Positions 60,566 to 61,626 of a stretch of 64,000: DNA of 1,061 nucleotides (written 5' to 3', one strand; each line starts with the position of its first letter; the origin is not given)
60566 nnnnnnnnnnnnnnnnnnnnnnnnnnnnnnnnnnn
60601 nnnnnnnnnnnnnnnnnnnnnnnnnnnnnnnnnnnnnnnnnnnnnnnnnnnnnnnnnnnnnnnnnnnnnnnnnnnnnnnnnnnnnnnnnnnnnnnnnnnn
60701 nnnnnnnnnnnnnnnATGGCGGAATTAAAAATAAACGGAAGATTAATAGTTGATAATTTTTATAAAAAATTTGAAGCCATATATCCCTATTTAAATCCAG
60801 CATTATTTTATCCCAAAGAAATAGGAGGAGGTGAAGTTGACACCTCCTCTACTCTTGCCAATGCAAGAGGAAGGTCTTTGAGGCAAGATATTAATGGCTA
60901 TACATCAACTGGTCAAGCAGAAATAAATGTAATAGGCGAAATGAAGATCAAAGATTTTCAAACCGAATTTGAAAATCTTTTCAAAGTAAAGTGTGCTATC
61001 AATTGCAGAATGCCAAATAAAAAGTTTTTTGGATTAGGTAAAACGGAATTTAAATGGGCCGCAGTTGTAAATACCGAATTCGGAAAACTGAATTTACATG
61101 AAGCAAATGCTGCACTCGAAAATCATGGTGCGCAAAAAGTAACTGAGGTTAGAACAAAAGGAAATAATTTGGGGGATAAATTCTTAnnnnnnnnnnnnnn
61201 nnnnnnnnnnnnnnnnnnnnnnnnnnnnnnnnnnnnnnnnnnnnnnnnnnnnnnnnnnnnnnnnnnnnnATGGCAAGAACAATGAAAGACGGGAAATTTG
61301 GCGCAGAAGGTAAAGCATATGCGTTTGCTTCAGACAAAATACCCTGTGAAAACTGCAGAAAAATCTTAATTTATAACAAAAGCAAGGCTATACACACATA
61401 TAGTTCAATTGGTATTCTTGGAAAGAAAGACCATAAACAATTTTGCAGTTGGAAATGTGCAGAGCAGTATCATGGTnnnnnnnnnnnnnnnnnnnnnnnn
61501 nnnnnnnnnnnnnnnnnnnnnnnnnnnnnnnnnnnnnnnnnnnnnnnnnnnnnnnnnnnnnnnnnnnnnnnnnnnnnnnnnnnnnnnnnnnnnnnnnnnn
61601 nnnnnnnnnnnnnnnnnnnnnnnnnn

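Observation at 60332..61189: Tandemly duplicated, diverged small proteins of unknown family (126 and 157 aa)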

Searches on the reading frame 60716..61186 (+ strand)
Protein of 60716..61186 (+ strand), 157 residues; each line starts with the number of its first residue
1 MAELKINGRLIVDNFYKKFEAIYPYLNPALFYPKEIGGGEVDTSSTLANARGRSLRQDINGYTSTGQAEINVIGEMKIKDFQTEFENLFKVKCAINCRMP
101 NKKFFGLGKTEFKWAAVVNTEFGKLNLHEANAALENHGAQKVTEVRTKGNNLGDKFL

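Call 4: search_protein_families(library=pfam, proteins=[window:60716-61186:+], max_evalue=1)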
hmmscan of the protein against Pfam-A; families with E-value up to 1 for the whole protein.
window:60716-61186:+ (157 aa): 0 families

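Call 5: search_protein_families(library=ncbifam, proteins=[window:60716-61186:+], max_evalue=1)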
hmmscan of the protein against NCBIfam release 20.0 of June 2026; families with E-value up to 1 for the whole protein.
window:60716-61186:+ (157 aa): 0 families

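Call 6: search_protein_families(library=padloc, proteins=[window:60716-61186:+], max_evalue=1)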
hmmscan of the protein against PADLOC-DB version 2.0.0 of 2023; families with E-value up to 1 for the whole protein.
window:60716-61186:+ (157 aa): 0 families

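Call 7: search_protein_families(library=phrogs, proteins=[window:60716-61186:+], max_evalue=1)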
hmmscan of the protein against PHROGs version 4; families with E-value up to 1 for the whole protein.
window:60716-61186:+ (157 aa): 2 families
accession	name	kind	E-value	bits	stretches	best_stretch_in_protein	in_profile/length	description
phrog_25886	-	unknown function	0.046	14.8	1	67-119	48-98/110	-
phrog_29522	-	unknown function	0.2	12.7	1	59-90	8-37/42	-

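Call 8: search_solved_structures(query=window:60716-61186:+, max_evalue=10)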
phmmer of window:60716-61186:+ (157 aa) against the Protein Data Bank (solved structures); distinct sequences matched with E-value up to 10: 0.

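Call 83: predict_structure(alignment_id=A4)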
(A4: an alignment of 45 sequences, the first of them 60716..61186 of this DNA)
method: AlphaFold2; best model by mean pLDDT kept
length: 157 residues; sequences in the alignment: 45
mean_pLDDT: 88.0   pTM: 0.84
mean pLDDT of the five models: 88.0, 85.9, 85.3, 84.9, 84.7
residues with pLDDT >= 90: 108; 70-90: 31; 50-70: 17; < 50: 1
segments of 3 or more residues with pLDDT < 50: none
pLDDT, mean of each block of 10 residues (from residue 1): 87 95 95 90 93 91 81 96 95 94 73 91 96 96 72 53
secondary structure, 60 per line:
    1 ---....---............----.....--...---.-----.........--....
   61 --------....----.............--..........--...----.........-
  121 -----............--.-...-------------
elements in order: E4-7 H12-22 E27-31 H47-54 H57-60 E69-72 H78-89 E92-101 E111-116 H127-137

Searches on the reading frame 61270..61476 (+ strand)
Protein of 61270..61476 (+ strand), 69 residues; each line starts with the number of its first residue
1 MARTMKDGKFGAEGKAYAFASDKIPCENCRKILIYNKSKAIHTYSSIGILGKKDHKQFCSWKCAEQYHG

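Call 4: search_protein_families(library=pfam, proteins=[window:61270-61476:+], max_evalue=1)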
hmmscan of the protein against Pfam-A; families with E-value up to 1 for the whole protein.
window:61270-61476:+ (69 aa): 5 families
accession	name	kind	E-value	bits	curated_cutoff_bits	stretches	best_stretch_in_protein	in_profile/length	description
PF06467.20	zf-FCS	-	0.0037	17.5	22.4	1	22-67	3-39/39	MYM-type Zinc finger with FCS sequence motif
PF24461.1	DUF7576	-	0.016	15.5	27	1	21-68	15-59/60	Family of unknown function (DUF7576)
PF21319.3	zf-FCS_1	-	0.12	12.9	26.6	1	56-67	20-31/31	Zinc finger, FCS-type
PF07967.19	zf-C3HC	-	0.13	12.8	22.2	1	20-64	40-92/132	NuBaID N-terminal domain (aka zf-C3HC)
PF02069.22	Metallothio_Pro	-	0.38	11.4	33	0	52-66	23-37/51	Prokaryotic metallothionein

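Call 5: search_protein_families(library=ncbifam, proteins=[window:61270-61476:+], max_evalue=1)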
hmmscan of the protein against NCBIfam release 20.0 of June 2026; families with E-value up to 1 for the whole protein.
window:61270-61476:+ (69 aa): 1 family
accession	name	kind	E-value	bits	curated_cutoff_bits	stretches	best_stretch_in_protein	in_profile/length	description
NF041288.1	YdaE_coli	subfamily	0.0058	16.7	35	1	24-66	1-43/50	YdaE family protein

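Call 6: search_protein_families(library=padloc, proteins=[window:61270-61476:+], max_evalue=1)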
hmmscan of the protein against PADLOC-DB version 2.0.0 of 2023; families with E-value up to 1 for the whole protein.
window:61270-61476:+ (69 aa): 0 families

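Call 7: search_protein_families(library=phrogs, proteins=[window:61270-61476:+], max_evalue=1)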
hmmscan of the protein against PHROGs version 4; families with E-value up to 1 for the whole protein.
window:61270-61476:+ (69 aa): 2 families
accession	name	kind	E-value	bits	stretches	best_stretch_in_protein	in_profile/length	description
phrog_1520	-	unknown function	0.011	16.6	1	23-65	3-45/53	-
phrog_6751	-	unknown function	0.11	13.8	1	22-66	43-87/94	-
